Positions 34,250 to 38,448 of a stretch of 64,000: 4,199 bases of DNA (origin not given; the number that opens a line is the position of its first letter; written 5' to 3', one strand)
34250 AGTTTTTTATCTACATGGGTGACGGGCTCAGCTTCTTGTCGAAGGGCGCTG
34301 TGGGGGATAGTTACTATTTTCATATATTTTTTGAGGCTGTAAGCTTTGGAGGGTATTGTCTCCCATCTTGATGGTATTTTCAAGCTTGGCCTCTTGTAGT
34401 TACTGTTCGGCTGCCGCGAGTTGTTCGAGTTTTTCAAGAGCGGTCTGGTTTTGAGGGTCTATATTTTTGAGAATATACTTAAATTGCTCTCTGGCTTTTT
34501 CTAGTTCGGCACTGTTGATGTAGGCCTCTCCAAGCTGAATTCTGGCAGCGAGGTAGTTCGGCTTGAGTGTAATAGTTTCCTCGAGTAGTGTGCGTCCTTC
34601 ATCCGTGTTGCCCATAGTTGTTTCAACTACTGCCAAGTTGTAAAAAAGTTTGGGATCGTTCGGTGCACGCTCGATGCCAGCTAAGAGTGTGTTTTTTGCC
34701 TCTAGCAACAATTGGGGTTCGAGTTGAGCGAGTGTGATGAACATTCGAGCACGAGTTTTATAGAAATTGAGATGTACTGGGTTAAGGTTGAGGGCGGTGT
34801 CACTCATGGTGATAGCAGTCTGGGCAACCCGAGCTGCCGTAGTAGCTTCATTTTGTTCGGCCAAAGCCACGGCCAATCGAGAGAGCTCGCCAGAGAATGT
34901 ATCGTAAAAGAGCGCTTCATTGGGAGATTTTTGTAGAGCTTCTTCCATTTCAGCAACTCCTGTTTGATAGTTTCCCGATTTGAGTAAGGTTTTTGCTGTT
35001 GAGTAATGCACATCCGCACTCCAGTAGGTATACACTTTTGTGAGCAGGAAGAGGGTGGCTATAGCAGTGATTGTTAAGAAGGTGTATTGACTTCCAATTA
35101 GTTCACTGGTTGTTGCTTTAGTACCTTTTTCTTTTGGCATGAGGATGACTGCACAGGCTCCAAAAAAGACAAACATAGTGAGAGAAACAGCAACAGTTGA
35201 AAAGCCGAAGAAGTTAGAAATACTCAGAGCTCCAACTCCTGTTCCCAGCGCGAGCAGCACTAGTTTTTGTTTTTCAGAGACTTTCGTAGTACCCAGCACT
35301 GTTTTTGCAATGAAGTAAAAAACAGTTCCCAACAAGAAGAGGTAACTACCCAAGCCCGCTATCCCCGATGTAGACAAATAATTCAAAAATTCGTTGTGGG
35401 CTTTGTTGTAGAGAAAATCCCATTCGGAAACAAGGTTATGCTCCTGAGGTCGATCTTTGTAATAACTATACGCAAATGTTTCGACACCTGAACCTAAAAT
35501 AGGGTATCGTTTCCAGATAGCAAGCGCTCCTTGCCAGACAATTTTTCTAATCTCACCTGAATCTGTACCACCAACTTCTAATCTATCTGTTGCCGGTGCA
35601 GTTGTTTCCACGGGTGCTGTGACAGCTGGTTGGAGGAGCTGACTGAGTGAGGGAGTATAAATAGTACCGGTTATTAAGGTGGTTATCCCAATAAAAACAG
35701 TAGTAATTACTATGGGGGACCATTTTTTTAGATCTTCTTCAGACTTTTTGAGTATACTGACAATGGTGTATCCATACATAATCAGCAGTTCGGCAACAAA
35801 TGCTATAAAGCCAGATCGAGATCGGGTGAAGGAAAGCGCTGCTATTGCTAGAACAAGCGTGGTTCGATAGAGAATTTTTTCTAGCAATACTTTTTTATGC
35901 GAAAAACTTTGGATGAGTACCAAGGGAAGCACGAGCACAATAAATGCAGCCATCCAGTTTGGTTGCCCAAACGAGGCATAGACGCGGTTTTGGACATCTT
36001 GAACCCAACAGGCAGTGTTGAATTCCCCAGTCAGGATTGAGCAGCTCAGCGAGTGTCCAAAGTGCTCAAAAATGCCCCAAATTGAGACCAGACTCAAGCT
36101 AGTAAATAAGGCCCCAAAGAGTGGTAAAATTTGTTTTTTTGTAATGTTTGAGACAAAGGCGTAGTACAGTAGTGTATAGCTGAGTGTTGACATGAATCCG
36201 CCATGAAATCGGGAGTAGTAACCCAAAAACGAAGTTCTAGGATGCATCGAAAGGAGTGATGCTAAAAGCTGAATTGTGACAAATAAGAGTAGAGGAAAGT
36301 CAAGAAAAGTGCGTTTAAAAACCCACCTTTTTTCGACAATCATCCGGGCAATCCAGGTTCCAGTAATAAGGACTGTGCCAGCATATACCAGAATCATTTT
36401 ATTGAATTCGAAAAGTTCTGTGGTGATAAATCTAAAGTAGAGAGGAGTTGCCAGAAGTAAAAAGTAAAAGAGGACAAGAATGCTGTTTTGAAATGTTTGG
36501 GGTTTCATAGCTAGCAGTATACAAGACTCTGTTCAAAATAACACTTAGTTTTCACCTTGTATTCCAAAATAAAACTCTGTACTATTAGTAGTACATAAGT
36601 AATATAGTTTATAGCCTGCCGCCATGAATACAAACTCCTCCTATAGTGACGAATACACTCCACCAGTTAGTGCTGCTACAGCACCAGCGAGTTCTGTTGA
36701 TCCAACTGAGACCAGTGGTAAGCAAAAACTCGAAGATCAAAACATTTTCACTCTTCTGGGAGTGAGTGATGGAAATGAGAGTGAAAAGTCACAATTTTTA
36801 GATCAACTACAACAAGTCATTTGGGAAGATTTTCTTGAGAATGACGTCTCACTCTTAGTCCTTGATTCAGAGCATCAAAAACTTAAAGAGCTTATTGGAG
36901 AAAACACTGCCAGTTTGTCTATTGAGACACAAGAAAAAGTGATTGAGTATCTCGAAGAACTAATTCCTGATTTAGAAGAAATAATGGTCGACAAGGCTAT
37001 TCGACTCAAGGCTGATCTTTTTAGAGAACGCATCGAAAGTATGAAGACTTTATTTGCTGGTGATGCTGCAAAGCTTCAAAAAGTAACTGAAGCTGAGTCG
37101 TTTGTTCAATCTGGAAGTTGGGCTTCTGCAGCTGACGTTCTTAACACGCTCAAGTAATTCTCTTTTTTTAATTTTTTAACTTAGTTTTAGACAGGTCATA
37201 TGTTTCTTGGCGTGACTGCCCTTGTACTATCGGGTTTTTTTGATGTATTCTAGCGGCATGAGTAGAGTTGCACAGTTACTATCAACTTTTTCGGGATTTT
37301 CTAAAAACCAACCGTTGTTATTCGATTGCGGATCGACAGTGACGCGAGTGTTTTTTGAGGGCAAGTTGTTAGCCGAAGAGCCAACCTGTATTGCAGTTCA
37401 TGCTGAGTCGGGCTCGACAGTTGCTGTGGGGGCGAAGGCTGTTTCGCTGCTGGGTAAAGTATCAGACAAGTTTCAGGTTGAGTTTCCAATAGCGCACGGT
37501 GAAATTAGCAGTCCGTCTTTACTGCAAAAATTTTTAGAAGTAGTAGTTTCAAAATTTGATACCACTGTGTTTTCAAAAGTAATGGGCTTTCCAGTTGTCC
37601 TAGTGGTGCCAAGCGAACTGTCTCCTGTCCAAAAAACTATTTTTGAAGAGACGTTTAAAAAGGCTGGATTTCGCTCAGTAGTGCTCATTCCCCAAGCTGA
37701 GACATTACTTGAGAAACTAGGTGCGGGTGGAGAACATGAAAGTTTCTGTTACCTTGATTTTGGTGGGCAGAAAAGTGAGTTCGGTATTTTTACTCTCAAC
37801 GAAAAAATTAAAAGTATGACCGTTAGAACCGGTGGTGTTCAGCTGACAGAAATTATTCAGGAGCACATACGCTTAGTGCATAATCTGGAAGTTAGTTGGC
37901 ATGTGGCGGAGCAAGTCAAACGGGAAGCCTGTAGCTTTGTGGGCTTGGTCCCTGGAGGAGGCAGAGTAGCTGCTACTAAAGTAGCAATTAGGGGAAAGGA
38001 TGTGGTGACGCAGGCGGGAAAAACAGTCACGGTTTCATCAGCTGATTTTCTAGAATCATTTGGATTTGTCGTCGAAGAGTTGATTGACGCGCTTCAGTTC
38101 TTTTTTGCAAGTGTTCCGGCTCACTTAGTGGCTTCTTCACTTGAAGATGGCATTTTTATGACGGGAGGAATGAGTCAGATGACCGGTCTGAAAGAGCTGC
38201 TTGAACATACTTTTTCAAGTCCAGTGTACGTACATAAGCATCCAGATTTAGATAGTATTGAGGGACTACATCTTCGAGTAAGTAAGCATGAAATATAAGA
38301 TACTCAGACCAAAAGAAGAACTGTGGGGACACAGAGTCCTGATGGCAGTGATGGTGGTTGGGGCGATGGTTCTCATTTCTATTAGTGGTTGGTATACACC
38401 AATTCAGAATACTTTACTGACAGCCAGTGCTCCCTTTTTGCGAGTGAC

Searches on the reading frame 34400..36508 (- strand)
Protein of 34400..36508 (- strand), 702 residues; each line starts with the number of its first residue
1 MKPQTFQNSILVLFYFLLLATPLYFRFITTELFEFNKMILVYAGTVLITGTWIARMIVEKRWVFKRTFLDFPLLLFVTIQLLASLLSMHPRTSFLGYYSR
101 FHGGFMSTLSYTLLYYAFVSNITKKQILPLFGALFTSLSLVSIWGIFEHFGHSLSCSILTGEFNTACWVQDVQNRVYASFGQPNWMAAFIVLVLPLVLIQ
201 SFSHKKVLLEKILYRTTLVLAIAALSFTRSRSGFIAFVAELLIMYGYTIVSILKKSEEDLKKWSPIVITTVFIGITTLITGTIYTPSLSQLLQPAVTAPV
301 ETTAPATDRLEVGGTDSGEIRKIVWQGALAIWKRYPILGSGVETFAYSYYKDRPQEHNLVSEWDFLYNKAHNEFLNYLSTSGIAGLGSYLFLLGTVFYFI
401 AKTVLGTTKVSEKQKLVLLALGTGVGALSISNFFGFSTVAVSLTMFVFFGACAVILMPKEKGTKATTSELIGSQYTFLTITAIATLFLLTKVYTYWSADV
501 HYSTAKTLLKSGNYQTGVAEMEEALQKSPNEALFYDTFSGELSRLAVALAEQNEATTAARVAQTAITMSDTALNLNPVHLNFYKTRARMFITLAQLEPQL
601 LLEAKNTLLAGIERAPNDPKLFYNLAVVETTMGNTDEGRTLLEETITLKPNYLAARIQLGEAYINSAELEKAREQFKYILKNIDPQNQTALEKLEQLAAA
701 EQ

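Call 109: search_protein_families(library=pfam, proteins=[window:34400-36508:-], max_evalue=0.00001)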
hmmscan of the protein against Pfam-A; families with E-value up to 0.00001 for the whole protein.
window:34400-36508:- (702 aa): 6 families
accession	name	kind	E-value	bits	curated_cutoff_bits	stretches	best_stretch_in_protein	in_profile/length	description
PF04932.20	Wzy_C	-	5.1e-15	56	31.7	1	217-389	2-148/149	O-Antigen ligase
PF07719.23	TPR_2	-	9.3e-10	38.3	27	0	498-530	1-33/34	Tetratricopeptide repeat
PF13431.12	TPR_17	-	1.3e-08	34.9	24.4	0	609-638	3-32/34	Tetratricopeptide repeat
PF14559.12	TPR_19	-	4e-08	33.9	25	0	632-677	4-49/68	Tetratricopeptide repeat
PF13428.12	TPR_14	-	5.3e-08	33.2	23.5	0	620-661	2-43/44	Tetratricopeptide repeat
PF13432.12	TPR_16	-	9.6e-06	26.4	32.7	0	631-682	9-60/65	Tetratricopeptide repeat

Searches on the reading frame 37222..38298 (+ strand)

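Call 109: search_protein_families(library=pfam, proteins=[window:37222-38298:+], max_evalue=0.00001)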
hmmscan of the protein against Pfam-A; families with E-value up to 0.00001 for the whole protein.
window:37222-38298:+ (358 aa): 2 families
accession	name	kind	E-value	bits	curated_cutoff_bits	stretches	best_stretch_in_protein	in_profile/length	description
PF06723.19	MreB_Mbl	-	8.1e-44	150.2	27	1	34-350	6-316/327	MreB/Mbl protein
PF14450.12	FtsA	-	7.2e-06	26.8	31.8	0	176-340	1-112/127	Cell division protein FtsA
